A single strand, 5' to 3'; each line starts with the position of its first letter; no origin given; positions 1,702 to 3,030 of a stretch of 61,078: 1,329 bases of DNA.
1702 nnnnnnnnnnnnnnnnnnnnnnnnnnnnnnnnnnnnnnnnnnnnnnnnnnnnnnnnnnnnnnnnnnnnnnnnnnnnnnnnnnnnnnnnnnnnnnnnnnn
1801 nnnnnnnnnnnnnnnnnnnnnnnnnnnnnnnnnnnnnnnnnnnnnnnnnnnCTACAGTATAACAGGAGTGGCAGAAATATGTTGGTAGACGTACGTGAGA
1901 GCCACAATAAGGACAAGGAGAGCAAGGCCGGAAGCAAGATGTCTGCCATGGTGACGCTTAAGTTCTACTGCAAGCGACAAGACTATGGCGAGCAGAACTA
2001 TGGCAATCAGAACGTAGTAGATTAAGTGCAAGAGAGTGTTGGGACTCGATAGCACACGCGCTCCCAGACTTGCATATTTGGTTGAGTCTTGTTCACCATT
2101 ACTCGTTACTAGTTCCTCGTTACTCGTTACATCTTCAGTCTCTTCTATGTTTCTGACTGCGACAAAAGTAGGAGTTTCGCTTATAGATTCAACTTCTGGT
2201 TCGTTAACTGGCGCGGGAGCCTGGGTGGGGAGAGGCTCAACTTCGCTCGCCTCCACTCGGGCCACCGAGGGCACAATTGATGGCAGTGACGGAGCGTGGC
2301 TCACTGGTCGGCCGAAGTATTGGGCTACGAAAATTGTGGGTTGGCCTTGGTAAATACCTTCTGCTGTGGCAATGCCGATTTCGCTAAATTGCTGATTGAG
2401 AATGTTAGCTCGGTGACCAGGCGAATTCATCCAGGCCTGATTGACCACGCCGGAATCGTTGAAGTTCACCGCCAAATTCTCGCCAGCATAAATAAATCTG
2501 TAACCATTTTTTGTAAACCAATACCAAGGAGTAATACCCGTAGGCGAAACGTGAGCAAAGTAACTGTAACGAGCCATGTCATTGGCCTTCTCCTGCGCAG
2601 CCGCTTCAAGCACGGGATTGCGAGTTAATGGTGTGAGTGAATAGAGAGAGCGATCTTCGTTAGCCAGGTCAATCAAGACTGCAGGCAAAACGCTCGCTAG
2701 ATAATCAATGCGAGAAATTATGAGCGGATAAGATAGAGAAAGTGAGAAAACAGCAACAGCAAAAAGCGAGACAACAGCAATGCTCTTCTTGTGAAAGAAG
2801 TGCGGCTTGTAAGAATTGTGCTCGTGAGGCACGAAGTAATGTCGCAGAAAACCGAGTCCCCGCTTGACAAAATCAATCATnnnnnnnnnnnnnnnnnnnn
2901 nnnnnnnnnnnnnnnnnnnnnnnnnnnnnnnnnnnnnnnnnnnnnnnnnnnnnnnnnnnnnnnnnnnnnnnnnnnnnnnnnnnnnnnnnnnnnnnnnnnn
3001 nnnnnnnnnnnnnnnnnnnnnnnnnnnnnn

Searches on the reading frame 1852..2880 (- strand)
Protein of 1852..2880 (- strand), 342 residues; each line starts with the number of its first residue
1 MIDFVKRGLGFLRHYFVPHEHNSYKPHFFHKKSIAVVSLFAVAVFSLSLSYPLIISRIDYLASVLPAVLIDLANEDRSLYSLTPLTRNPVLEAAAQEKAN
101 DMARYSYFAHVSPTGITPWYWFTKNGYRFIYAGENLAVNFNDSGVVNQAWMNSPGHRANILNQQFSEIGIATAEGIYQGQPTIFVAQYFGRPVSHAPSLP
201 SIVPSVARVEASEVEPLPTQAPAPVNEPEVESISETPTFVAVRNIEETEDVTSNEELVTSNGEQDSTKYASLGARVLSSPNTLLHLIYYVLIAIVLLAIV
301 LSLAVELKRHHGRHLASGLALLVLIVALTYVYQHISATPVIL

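Call 67: find_encoding_contigs(protein=window:1852-2880:-, flank=10000, max_places=2)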
Protein window:1852-2880:- (342 aa): 7 contigs read that carry it; 2 places shown.
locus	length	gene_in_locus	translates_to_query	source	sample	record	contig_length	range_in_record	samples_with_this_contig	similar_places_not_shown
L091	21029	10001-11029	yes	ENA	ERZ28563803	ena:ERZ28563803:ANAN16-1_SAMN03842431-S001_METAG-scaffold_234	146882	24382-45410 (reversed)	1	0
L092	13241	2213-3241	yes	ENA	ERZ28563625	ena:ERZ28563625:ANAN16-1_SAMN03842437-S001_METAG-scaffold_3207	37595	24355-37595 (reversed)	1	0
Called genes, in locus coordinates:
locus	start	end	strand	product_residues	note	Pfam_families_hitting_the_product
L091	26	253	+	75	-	-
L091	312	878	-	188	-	PF03703:bPH_2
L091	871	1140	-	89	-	-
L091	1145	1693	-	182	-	-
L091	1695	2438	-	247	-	PF13462:Thioredoxin_4, PF13098:Thioredoxin_2, PF01323:DSBA (weak)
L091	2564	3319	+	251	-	PF02535:Zip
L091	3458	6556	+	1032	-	PF16403:Bact_surface_Ig-like, PF02412:TSP_3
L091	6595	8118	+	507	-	PF13506:Glyco_transf_21 (weak), PF00535:Glycos_transf_2, PF13641:Glyco_tranf_2_3, PF13632:Glyco_trans_2_3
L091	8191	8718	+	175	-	PF01471:PG_binding_1 (weak)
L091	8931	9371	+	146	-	-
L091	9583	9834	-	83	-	-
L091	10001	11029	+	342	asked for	PF00188:CAP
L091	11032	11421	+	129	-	PF11964:SpoIIAA-like (weak), PF25056:DUF7793 (weak)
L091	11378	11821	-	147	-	PF02643:DUF192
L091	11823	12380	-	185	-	-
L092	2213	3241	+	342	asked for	PF00188:CAP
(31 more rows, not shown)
